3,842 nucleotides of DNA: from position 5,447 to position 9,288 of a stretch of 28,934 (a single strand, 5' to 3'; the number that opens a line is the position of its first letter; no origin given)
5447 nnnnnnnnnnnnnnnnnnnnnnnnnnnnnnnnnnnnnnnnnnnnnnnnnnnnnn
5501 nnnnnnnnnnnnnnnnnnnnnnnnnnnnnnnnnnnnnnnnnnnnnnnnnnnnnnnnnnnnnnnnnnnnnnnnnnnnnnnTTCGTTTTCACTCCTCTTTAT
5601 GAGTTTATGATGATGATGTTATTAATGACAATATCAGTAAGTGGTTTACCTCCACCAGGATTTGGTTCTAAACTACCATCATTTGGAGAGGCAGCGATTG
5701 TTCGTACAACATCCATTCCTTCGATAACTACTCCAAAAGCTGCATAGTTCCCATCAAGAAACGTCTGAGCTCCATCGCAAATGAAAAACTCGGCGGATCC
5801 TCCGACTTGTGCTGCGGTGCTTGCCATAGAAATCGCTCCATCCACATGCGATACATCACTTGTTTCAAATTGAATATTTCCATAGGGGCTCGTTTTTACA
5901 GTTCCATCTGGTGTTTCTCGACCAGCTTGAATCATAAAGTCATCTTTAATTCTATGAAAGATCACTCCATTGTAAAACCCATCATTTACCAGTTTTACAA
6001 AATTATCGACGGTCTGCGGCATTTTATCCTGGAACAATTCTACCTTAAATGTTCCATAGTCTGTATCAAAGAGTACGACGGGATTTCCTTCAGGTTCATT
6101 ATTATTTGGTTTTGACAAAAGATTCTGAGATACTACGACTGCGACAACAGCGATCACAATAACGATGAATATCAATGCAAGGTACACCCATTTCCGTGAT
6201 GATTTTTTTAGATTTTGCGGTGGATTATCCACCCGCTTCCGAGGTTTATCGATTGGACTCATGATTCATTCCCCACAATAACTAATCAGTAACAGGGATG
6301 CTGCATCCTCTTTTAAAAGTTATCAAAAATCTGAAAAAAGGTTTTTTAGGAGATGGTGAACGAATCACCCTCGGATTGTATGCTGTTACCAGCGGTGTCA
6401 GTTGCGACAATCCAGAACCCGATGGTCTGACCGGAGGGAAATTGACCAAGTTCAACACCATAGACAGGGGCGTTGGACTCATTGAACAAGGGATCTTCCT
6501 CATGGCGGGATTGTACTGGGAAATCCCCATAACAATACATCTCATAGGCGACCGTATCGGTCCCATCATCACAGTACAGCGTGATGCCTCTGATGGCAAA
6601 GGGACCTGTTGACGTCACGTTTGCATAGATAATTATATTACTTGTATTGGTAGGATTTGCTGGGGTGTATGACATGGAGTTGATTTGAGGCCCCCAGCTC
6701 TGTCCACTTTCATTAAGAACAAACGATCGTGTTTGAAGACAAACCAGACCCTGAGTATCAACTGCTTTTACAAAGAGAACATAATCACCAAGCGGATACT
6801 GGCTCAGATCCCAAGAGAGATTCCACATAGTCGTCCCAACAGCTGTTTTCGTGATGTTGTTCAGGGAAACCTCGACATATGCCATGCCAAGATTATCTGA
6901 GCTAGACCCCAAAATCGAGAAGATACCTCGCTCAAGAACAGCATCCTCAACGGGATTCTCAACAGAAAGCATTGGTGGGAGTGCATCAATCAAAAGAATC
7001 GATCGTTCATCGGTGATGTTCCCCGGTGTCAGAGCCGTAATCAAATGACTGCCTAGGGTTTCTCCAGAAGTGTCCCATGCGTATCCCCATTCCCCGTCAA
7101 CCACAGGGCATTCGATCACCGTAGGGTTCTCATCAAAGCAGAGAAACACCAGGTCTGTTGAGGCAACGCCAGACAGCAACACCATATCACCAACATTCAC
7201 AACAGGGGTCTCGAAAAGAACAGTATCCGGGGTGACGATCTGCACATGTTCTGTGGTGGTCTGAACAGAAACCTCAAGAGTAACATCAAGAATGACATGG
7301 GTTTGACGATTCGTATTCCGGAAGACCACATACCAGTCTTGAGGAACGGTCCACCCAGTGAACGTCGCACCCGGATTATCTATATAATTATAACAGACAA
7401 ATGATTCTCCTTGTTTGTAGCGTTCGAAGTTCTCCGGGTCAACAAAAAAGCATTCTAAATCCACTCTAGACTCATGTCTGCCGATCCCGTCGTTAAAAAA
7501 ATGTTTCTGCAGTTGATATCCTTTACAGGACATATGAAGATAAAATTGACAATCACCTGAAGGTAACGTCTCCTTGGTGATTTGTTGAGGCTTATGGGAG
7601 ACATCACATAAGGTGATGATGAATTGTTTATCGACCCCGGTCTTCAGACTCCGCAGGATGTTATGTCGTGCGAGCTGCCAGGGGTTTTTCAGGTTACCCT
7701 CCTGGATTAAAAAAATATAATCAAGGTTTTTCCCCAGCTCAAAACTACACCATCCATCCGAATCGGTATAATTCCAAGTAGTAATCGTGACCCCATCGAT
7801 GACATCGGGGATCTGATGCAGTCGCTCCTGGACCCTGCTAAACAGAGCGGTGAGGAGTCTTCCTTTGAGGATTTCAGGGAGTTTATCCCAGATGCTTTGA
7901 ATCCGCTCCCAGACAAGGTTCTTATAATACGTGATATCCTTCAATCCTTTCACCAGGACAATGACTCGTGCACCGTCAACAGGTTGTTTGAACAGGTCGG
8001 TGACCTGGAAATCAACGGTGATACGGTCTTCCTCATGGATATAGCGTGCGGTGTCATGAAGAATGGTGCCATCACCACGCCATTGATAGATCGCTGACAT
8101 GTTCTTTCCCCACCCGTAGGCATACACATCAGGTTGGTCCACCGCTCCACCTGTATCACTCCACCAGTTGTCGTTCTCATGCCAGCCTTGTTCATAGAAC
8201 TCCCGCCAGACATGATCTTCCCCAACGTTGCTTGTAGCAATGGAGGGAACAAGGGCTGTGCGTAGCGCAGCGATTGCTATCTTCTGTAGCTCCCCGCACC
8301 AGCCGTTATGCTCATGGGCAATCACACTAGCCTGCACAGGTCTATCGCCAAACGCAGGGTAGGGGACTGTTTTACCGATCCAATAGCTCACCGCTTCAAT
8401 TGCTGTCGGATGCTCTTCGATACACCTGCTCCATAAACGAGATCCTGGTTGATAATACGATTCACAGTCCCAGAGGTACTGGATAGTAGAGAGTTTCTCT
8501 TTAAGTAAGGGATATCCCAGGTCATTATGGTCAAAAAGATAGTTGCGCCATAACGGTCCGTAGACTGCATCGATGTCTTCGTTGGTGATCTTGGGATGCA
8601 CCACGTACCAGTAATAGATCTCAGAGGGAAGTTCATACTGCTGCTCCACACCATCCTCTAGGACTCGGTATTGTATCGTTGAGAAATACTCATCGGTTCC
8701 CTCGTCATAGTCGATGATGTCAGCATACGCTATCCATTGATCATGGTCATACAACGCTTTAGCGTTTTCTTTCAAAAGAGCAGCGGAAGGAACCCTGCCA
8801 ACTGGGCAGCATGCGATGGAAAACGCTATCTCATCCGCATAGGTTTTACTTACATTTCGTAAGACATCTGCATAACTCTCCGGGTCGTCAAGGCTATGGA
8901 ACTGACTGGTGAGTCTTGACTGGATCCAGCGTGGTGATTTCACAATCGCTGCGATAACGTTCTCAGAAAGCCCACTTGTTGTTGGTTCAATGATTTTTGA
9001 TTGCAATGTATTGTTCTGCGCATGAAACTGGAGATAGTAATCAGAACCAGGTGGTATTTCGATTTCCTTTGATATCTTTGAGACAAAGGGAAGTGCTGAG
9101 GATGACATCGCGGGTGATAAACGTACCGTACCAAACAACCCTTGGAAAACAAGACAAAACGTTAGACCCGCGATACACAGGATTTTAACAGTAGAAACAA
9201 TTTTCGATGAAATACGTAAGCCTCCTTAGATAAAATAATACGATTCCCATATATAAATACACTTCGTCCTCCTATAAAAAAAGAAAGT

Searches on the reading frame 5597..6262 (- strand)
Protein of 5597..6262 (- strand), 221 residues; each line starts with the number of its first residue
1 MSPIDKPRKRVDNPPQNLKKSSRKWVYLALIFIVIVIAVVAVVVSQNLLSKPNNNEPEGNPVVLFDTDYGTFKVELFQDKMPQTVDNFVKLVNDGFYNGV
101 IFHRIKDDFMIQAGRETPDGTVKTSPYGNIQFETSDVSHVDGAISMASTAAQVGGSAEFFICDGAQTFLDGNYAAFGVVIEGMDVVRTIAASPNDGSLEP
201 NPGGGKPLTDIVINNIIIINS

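Call 18: search_protein_families(library=pfam, proteins=[window:5597-6262:-], max_evalue=0.001)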
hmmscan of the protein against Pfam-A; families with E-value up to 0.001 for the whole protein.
window:5597-6262:- (221 aa): 1 family
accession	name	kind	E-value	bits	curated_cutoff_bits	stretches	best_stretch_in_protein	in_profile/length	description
PF00160.26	Pro_isomerase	-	1.2e-38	133.3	21.7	1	63-213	2-154/159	Cyclophilin type peptidyl-prolyl cis-trans isomerase/CLD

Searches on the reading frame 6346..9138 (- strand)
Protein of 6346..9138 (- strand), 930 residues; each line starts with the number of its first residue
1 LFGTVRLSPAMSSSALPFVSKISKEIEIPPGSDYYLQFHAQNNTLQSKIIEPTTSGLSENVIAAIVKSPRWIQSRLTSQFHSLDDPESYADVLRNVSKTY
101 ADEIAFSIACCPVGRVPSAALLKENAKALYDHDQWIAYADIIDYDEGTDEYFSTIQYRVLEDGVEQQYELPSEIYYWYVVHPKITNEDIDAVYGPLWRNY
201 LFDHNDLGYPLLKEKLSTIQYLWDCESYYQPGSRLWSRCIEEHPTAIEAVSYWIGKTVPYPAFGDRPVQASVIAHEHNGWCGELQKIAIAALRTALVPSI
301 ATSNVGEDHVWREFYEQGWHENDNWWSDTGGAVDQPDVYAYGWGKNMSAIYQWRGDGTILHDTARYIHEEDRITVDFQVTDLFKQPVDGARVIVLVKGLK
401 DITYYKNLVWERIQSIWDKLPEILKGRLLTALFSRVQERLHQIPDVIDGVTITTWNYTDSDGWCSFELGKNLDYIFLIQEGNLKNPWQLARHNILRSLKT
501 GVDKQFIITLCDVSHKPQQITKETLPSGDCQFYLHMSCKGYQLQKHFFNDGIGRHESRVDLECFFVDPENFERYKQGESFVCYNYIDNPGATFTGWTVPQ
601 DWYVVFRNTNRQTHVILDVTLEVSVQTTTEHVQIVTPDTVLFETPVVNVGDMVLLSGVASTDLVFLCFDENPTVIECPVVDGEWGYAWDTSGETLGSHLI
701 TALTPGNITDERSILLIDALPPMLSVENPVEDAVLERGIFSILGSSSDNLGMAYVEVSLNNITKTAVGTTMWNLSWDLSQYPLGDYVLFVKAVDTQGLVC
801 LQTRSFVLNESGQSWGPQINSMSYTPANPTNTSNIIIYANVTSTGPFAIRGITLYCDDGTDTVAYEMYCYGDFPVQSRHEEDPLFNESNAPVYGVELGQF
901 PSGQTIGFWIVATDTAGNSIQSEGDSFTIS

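Call 18: search_protein_families(library=pfam, proteins=[window:6346-9138:-], max_evalue=0.001)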
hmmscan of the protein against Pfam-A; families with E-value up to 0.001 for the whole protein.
window:6346-9138:- (930 aa): 1 family
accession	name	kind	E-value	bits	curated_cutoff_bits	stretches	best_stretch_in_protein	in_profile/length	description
PF17957.7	Big_7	-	2.4e-06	28.5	24.1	0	722-788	1-68/70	Bacterial Ig domain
